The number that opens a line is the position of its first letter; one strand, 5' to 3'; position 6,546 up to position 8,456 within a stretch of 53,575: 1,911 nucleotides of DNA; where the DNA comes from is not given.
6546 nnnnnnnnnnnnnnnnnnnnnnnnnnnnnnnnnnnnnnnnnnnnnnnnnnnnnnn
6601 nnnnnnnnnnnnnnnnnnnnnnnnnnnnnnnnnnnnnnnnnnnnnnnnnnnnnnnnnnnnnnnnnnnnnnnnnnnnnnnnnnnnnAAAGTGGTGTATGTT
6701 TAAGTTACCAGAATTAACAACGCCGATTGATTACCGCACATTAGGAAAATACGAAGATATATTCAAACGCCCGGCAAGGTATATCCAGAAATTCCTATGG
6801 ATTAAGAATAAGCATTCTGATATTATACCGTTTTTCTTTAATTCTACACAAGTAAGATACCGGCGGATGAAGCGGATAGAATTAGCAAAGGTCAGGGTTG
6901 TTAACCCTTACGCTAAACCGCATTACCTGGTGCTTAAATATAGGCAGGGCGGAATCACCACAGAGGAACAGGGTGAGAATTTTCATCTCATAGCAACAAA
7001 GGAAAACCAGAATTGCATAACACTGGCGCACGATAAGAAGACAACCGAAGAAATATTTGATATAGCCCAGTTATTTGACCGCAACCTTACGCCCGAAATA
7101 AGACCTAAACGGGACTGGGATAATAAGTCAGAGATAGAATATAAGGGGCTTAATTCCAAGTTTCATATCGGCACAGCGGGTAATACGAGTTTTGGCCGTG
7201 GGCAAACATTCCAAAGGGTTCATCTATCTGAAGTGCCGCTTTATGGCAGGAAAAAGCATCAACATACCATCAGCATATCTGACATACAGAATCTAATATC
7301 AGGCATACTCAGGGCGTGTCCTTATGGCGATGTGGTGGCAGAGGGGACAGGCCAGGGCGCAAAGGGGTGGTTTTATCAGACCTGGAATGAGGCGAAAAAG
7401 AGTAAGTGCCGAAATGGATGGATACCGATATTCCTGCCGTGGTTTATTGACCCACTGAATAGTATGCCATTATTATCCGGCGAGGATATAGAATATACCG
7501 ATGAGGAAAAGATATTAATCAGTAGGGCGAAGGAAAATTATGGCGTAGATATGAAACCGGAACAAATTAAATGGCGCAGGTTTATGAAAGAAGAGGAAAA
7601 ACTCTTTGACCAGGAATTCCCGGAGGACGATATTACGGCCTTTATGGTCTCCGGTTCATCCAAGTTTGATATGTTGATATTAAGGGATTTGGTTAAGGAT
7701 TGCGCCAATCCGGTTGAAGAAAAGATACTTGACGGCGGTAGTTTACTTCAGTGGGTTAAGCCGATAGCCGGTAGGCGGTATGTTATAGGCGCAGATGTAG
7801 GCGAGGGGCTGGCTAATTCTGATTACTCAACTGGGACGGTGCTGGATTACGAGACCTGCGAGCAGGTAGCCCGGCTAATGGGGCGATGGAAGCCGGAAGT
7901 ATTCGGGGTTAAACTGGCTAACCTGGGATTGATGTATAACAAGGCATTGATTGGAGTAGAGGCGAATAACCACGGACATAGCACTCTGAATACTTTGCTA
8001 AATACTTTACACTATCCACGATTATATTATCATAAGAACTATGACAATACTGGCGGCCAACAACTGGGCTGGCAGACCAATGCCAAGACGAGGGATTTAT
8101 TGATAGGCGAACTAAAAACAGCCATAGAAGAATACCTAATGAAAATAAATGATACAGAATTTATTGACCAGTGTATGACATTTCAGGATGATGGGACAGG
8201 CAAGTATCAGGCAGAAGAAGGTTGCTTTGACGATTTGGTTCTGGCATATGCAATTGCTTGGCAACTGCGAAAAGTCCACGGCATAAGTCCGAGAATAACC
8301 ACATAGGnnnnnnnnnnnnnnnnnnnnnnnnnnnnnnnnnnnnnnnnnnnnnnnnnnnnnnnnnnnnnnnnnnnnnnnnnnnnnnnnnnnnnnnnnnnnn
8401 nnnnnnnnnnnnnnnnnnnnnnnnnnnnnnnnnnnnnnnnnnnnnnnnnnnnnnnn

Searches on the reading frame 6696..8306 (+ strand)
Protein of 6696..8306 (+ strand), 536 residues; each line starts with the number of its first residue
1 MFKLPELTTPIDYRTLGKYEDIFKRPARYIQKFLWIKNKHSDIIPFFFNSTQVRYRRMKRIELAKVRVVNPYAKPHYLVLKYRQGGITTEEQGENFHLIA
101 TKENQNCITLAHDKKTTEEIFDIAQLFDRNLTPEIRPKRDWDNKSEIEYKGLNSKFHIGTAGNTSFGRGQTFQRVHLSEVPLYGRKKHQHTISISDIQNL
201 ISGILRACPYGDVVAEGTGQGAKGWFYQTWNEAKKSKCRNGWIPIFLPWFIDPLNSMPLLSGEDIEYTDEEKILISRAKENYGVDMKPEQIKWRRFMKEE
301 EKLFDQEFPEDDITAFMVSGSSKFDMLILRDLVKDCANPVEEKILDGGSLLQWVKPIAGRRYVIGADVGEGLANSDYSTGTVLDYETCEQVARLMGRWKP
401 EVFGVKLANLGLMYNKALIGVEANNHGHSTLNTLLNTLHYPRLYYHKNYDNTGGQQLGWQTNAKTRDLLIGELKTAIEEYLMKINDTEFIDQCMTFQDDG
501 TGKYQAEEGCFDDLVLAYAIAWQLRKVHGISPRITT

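Call 25: search_protein_families(library=pfam, proteins=[window:6696-8306:+], max_evalue=0.01)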
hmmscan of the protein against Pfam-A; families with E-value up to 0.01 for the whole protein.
window:6696-8306:+ (536 aa): 1 family
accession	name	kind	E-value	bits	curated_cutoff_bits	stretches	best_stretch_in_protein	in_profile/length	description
PF13847.12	Methyltransf_31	-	0.00026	21.1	27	1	280-340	30-91/145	Methyltransferase domain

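Call 51: search_protein_families(library=phrogs, proteins=[window:6696-8306:+], max_evalue=0.001)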
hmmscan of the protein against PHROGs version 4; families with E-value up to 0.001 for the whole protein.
window:6696-8306:+ (536 aa): 3 families
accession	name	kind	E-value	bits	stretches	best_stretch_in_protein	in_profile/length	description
phrog_38407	-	unknown function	8.6e-28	98.3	1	349-526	169-349/370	-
phrog_24361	-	head and packaging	3.4e-25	89.7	1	402-525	12-138/162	terminase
phrog_2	-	head and packaging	3.8e-24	86.5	1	57-527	275-596/807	terminase large subunit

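Call 53: find_homologous_proteins(query=window:6696-8306:+, max_evalue=1e-20)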
Query window:6696-8306:+ (536 aa): 235 proteins with E <= 1e-20 among 7113 candidates; the best 120 are listed.
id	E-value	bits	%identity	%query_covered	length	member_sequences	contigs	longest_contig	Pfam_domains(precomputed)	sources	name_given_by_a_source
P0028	0.0e+0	1263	100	100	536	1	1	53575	-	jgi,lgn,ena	-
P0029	7.1e-246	835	69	98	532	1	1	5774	-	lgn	-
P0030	1.2e-203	696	61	96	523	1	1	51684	-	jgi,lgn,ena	-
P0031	5.0e-200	684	60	95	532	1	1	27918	-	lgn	-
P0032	7.3e-199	680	62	54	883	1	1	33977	PF14528.12,PF14890.12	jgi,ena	-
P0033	1.1e-188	646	60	89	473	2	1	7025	-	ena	-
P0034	2.8e-165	569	53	93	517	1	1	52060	-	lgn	-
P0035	8.5e-160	551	52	95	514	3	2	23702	-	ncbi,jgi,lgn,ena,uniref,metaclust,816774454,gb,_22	ncbi:hypothetical protein LCGC14_0609100 [marine sediment metagenome]|uniref:Terminase large subunit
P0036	1.2e-148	514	49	96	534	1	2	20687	-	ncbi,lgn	-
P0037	4.1e-148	512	49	94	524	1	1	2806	-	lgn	-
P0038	3.6e-143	496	48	93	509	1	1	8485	-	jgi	jgi:hypothetical protein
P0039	1.9e-142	494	48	94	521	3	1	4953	-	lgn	-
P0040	2.3e-141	490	46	94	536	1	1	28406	-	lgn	-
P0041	7.8e-139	482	46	95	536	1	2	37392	-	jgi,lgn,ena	-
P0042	1.7e-138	481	45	94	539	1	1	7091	-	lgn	-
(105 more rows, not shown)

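Call 55: find_related_loci(query=A2, collection=metagenome_contigs, flank=10000)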
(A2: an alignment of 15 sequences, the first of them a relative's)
Query A2 (536 aa) in metagenome_contigs; peptide patterns used: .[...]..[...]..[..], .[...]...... (x = any residue, [..] = any of these).
600 stretches matched a pattern (row limit reached: there are more); 333 encode a relative of the query (tblastn E <= 1e-3); the best 80 are kept; 80 distinct loci.
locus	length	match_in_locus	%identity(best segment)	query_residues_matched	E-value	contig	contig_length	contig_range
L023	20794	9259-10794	61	21-536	0e+0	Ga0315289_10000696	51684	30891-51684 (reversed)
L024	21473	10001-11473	46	20-527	3e-143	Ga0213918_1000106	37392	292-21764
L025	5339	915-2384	45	20-526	3e-139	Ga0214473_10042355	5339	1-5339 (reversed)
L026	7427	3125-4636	46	18-536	2e-136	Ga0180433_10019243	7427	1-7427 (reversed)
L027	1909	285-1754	42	28-529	3e-134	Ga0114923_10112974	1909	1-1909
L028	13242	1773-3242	43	23-527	4e-125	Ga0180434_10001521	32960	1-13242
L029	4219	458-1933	42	21-527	2e-122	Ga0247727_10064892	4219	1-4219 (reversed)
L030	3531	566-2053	40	26-530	5e-122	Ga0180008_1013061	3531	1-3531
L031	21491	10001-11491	40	18-525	9e-111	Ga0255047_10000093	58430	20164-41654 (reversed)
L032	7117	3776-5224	41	23-521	4e-109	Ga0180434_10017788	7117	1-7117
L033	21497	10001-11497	39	18-526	3e-104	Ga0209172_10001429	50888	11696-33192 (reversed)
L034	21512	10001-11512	39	29-535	3e-102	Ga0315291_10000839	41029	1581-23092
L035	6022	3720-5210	36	28-534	5e-99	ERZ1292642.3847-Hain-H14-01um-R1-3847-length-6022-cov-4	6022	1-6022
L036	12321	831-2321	36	28-534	6e-99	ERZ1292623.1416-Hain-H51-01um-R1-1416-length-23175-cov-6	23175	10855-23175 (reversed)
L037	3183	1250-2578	43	75-533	5e-99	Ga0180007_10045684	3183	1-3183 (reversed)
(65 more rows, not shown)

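Call 61: search_protein_families(library=pfam, proteins=[L023:4053-4340:+, L023:4334-5089:+, L023:2936-3895:+, L023:6451-7938:+, L023:1531-2166:+, L023:2180-2590:+, L023:7975-8577:+, L023:952-1257:+], max_evalue=0.01)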
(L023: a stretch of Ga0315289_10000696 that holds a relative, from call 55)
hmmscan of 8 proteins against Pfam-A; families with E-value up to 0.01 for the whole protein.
L023:4053-4340:+ (95 aa): 2 families
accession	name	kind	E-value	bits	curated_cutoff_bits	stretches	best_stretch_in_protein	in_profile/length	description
PF01844.29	HNH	-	7.2e-06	26.5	21.4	1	26-58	14-46/47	HNH endonuclease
PF14279.12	HNH_5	-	0.00032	21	27.5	1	12-56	1-43/56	HNH endonuclease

L023:4334-5089:+ (251 aa): 4 families
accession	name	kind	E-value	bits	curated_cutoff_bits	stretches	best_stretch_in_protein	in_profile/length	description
PF01555.25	N6_N4_Mtase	-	1.5e-47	162.9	26.7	1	34-240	1-220/221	DNA methylase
PF08241.18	Methyltransf_11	-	3.8e-05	24.7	21.2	0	210-244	5-39/95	Methyltransferase domain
PF09445.16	Methyltransf_15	-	0.00025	21.1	22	0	204-245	3-44/165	RNA cap guanine-N2 methyltransferase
PF13649.12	Methyltransf_25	-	0.00027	22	27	0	205-244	1-42/97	Methyltransferase domain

L023:2936-3895:+ (319 aa): 1 family
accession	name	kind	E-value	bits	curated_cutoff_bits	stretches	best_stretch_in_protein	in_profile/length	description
PF00145.23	DNA_methylase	-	2.8e-33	116.2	22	1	24-291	56-324/324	C-5 cytosine-specific DNA methylase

L023:6451-7938:+ (495 aa): 5 families
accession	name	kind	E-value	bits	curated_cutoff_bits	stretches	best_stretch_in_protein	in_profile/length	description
PF01555.25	N6_N4_Mtase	-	1.7e-39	136.5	26.7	2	74-373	1-179/221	DNA methylase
PF13847.12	Methyltransf_31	-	6.1e-05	23.2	27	1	442-481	6-48/145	Methyltransferase domain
PF08241.18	Methyltransf_11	-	0.00081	20.4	21.2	0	448-483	5-40/95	Methyltransferase domain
PF09445.16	Methyltransf_15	-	0.0014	18.7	22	0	442-480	3-41/165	RNA cap guanine-N2 methyltransferase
PF13649.12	Methyltransf_25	-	0.0035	18.4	27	0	443-482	1-42/97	Methyltransferase domain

L023:1531-2166:+ (211 aa): 2 families
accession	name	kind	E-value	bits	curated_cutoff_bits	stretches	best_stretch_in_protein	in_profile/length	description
PF21805.3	Imm5_like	-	6.9e-08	32.9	25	1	60-160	9-113/129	Imm-5 like putative immunity protein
PF22011.2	DUF6931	-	6.5e-07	30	27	1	37-134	2-93/145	Family of unknown function (DUF6931)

L023:2180-2590:+ (136 aa): 1 family
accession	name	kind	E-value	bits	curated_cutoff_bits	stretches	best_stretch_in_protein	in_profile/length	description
PF08774.17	VRR_NUC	-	1.2e-07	32.3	23.8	1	64-123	59-115/116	VRR-NUC domain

L023:7975-8577:+ (200 aa): 0 families

L023:952-1257:+ (101 aa): 0 families

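Call 65: find_encoding_contigs(protein=P0031, flank=10000, max_places=3)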
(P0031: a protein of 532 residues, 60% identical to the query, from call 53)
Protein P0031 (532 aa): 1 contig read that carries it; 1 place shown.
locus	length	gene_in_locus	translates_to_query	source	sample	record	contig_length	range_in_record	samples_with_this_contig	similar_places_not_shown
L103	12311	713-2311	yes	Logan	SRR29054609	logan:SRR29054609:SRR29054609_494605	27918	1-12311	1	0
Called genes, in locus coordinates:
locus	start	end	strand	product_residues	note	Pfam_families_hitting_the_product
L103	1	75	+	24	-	?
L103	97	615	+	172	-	-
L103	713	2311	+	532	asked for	-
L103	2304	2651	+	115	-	-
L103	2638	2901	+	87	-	-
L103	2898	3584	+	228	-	PF10096:DUF2334 (weak)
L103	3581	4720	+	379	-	PF20706:GT4-conflict (faint), PF13439:Glyco_transf_4, PF13579:Glyco_trans_4_4 (weak), PF00534:Glycos_transf_1, PF13692:Glyco_trans_1_4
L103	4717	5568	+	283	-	-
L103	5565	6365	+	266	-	PF00132:Hexapep (faint)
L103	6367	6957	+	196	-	PF13578:Methyltransf_24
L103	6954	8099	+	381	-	PF01041:DegT_DnrJ_EryC1, PF00155:Aminotran_1_2, PF00266:Aminotran_5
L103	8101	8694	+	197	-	-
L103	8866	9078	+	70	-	-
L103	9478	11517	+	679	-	PF04860:Phage_portal, PF04233:Phage_Mu_F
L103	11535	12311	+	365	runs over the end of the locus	PF14550:Peptidase_S78_2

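Call 66: find_encoding_contigs(protein=P0032, flank=10000, max_places=3)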
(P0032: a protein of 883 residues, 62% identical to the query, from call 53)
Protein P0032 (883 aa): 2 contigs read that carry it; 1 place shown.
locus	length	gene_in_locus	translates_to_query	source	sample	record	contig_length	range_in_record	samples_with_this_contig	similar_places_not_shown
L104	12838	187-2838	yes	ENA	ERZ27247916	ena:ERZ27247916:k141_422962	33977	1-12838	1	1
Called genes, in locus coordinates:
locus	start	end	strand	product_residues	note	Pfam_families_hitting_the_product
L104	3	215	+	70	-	?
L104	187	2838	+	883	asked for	PF14890:Intein_splicing, PF14528:LAGLIDADG_3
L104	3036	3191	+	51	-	-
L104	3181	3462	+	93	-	-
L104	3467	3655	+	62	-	-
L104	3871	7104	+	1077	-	PF04860:Phage_portal, PF04233:Phage_Mu_F (weak), PF07591:PT-HINT (weak), PF14890:Intein_splicing (weak)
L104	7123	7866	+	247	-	PF04586:Peptidase_S78 (weak)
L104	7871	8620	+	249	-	PF07460:NUMOD3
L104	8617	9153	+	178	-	-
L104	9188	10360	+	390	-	PF05065:Phage_capsid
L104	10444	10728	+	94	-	-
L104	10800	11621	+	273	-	-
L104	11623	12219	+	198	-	PF20039:DUF6441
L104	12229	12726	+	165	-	-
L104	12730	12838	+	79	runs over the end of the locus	-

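Call 67: find_encoding_contigs(protein=P0034, flank=10000, max_places=3)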
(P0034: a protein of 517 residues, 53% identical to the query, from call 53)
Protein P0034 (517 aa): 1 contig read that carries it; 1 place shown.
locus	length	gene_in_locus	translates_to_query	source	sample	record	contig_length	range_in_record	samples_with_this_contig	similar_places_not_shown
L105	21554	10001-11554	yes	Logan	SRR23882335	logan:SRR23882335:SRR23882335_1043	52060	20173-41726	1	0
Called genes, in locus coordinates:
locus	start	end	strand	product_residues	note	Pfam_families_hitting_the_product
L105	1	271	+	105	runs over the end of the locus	-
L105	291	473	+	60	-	-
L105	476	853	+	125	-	-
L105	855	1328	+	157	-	PF05866:RusA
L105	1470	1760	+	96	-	PF24746:DUF7694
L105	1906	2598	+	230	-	PF07505:DUF5131 (weak)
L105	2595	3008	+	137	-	PF05014:Nuc_deoxyrib_tr (weak)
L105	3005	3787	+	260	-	PF08281:Sigma70_r4_2 (faint), PF04542:Sigma70_r2, PF04545:Sigma70_r4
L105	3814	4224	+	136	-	PF00436:SSB, PF01336:tRNA_anti-codon (weak)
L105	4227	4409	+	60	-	-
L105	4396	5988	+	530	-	PF02195:ParB_N, PF17762:HTH_ParB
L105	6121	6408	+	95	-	-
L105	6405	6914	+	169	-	-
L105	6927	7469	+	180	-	-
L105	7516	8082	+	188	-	-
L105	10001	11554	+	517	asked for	-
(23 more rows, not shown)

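Call 70: find_encoding_contigs(protein=P0029, flank=10000, max_places=3)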
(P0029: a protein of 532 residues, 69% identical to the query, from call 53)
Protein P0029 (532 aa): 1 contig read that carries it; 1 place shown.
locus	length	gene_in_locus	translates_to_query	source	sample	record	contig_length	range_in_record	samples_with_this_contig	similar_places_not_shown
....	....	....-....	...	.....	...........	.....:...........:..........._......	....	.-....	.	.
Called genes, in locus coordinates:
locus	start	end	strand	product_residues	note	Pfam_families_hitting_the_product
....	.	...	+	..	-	?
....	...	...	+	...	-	-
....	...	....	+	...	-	-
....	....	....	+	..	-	-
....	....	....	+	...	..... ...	-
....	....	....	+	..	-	-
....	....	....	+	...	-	-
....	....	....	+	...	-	-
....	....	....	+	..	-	-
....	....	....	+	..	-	-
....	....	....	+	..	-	-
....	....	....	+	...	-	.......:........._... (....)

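Call 71: find_encoding_contigs(protein=P0033, flank=10000, max_places=3)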
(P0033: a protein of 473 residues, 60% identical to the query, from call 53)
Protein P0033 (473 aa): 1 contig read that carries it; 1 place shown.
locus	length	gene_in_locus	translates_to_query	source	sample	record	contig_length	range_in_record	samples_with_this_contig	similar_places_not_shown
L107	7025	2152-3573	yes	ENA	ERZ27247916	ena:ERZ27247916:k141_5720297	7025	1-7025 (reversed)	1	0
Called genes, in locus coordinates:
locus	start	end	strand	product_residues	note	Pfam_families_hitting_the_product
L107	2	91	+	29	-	?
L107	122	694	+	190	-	-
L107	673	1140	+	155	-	-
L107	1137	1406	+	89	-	-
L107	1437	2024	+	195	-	-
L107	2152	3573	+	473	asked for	-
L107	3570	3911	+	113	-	-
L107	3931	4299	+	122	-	-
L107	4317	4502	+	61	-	-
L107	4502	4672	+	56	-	-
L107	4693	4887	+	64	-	-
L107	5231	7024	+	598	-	?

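Call 72: find_related_loci(query=A2, collection=viral_contigs, flank=10000)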
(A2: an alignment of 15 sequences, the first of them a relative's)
Query A2 (536 aa) in viral_contigs; peptide patterns used: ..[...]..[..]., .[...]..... (x = any residue, [..] = any of these).
600 stretches matched a pattern (row limit reached: there are more); 557 encode a relative of the query (tblastn E <= 1e-3); the best 80 are kept; 80 distinct loci.
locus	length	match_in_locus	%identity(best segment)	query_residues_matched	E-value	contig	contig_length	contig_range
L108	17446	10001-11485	52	28-535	3e-163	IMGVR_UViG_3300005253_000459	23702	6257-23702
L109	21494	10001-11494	39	22-526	3e-107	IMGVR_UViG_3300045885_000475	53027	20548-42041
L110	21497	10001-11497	39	18-526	4e-104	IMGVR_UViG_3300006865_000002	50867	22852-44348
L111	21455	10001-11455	38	34-536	4e-100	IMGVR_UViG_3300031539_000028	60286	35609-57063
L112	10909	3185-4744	36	3-526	3e-93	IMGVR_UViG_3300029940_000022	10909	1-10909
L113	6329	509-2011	38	14-531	2e-91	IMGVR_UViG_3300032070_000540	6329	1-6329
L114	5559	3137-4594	36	26-526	4e-91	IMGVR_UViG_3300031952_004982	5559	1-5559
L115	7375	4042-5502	38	26-526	3e-89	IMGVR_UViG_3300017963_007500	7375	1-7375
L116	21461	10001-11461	37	24-526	2e-88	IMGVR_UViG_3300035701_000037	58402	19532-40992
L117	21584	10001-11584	35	1-532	2e-86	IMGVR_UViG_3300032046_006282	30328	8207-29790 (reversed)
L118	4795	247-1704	36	26-526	2e-86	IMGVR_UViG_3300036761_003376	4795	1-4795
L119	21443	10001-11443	36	29-527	4e-86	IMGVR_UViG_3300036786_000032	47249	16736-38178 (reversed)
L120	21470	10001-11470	34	20-525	1e-85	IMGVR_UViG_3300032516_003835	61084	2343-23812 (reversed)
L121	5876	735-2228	37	14-526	3e-84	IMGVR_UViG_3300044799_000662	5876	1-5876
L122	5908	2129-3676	36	22-532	2e-83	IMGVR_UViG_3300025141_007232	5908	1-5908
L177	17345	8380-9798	28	33-526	3e-51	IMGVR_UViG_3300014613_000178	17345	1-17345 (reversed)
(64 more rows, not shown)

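Call 85: find_related_loci(query=A2, collection=genome_contigs, flank=10000)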
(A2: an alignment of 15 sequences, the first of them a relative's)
Query A2 (536 aa) in genome_contigs; peptide patterns used: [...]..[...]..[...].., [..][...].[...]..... (x = any residue, [..] = any of these).
388 stretches matched a pattern; 302 encode a relative of the query (tblastn E <= 1e-3); the best 80 are kept; 80 distinct loci.
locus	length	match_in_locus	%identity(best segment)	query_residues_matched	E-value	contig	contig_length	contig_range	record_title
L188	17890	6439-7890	53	28-526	2e-164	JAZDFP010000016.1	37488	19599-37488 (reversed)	MAG: Planctomycetota bacterium isolate MEGAHIT-group-0.212 k141_30706, whole genome shotgun sequence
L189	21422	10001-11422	44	28-526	3e-124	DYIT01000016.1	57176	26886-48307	MAG TPA_asm: Candidatus Kuenenia stuttgartiensis isolate FI88_62_9 Afr_mines_FI88_243_length_57176_cov_4_095587, whole g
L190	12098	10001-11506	42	15-529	1e-119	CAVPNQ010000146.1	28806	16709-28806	MAG: uncultured Planctomycetia bacterium isolate MFD10097.bin.2.14 genome assembly, contig: contig_22692, whole genome s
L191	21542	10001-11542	36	26-534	2e-99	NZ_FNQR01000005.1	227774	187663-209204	Thalassobacillus cyri strain CCM7597, whole genome shotgun sequence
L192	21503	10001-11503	36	26-526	6e-95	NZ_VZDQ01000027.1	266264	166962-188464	Sediminibacillus terrae strain JSM 102062 NODE_7, whole genome shotgun sequence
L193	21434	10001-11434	38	29-536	1e-91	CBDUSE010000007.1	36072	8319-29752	MAG TPA_asm: uncultured bacterium isolate SRR22302358_metabat2_11 genome assembly, contig: ERZ25746585.219, whole genome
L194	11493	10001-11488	37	16-526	2e-91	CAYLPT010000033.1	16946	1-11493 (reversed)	MAG TPA_asm: uncultured bacterium isolate SRP231805_co4_139 genome assembly, contig: k141_115555, whole genome shotgun s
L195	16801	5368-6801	38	29-529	6e-91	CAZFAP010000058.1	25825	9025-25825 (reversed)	MAG TPA_asm: uncultured Verrucomicrobiota bacterium isolate binchicken_co103_408 genome assembly, contig: NODE_1713_leng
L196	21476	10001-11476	37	24-527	5e-91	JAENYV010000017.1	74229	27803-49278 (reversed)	MAG: Dethiobacter alkaliphilus isolate BL5_bin.7 BL5_bin7_NODE_137_length_74229_cov_25.923572, whole genome shotgun sequ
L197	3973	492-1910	37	29-526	6e-91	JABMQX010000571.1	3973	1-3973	MAG: bacterium isolate bin.280 k141_3698809, whole genome shotgun sequence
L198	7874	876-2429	36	26-526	2e-89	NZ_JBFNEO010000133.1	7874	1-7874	MAG: Clostridium sp. isolate AA16 NODE_2488_length_7874_cov_6.036961, whole genome shotgun sequence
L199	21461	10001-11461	38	29-532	1e-87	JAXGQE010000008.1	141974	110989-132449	MAG: Candidatus Sumerlaeota bacterium isolate AnMBR.bin319 bin319_8, whole genome shotgun sequence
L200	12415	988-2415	36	29-529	6e-87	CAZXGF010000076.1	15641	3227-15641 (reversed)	MAG TPA_asm: uncultured Verrucomicrobiota bacterium isolate binchicken_co89_561 genome assembly, contig: NODE_6984_lengt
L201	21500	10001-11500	37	29-526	3e-93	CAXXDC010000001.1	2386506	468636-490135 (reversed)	MAG: Clostridia bacterium isolate 80130c35-1b44-45cf-b5f4-dec04e696a57 genome assembly, contig: contig_1, whole genome s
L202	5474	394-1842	36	29-536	2e-85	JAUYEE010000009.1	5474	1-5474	MAG: bacterium isolate C20_metabat.bin.94 C20_k141_347874, whole genome shotgun sequence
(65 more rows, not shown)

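Call 94: search_protein_families(library=phrogs, proteins=[L177:1107-2174:+, L177:669-938:+, L177:360-665:+, L177:2489-2959:+, L177:2949-3662:+], max_evalue=0.001)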
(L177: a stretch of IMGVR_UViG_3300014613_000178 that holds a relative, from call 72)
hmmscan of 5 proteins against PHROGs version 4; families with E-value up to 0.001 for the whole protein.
L177:1107-2174:+ (355 aa): 7 families
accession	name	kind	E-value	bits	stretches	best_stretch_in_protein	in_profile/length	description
phrog_2514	-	DNA, RNA and nucleotide metabolism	1.7e-24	87.5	1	7-194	2-179/270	DnaD-like helicase loader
phrog_27581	-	unknown function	1.2e-14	55.6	1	5-146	23-174/216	-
phrog_186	-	DNA, RNA and nucleotide metabolism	1.9e-09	38.6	1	5-203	17-168/308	DnaD-like helicase loader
phrog_7498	-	DNA, RNA and nucleotide metabolism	1.3e-08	35.3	1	8-202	5-177/296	DnaD-like helicase loader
phrog_36825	-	unknown function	1.1e-06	29.5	1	8-126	2-123/279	-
phrog_35955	-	unknown function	1.2e-06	29.2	1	15-117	9-113/285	-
phrog_270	-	DNA, RNA and nucleotide metabolism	0.00078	19.9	0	58-236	64-221/383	replication initiation protein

L177:669-938:+ (89 aa): 0 families

L177:360-665:+ (101 aa): 0 families

L177:2489-2959:+ (156 aa): 0 families

L177:2949-3662:+ (237 aa): 0 families

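Call 96: find_related_loci(query=L177:1107-2174:+, collection=viral_contigs, flank=2500)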
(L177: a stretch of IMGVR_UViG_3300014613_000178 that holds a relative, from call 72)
Query L177:1107-2174:+ (355 aa) in viral_contigs; peptide patterns used: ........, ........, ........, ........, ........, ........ (x = any residue, [..] = any of these).
30 stretches matched a pattern; 1 encode a relative of the query (tblastn E <= 1e-3); 1 distinct loci.
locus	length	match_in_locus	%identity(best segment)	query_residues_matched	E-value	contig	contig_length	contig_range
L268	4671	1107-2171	100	1-355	0e+0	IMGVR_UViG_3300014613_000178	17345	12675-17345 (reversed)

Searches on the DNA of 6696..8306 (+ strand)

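Call 82: search_rna_families(source=L023, start=3850, end=4150, threshold=evalue, max_evalue=10)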
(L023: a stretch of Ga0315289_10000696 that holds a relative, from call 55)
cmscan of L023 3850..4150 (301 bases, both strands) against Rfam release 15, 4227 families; matches with E-value up to 10: 4.
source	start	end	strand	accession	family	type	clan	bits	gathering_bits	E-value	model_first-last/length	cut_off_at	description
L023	4038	4144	+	RF00401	SNORA20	Gene; snRNA; snoRNA; HACA-box;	CL00030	20.6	60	0.43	1-128/128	no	Small nucleolar RNA SNORA20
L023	4003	4044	+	RF02507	Atu_Ti3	Gene; sRNA;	-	14.2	50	3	1-89/89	no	Rhizobiales sRNA Atu_Ti3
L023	3853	3916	-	RF00275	SNORD56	Gene; snRNA; snoRNA; CD-box;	-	14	36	4.8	1-71/71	no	Small nucleolar RNA SNORD56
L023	3890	3909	+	RF00180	REN-SRE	Cis-reg;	-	11.4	41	3.3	1-37/37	no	Renin stability regulatory element (REN-SRE)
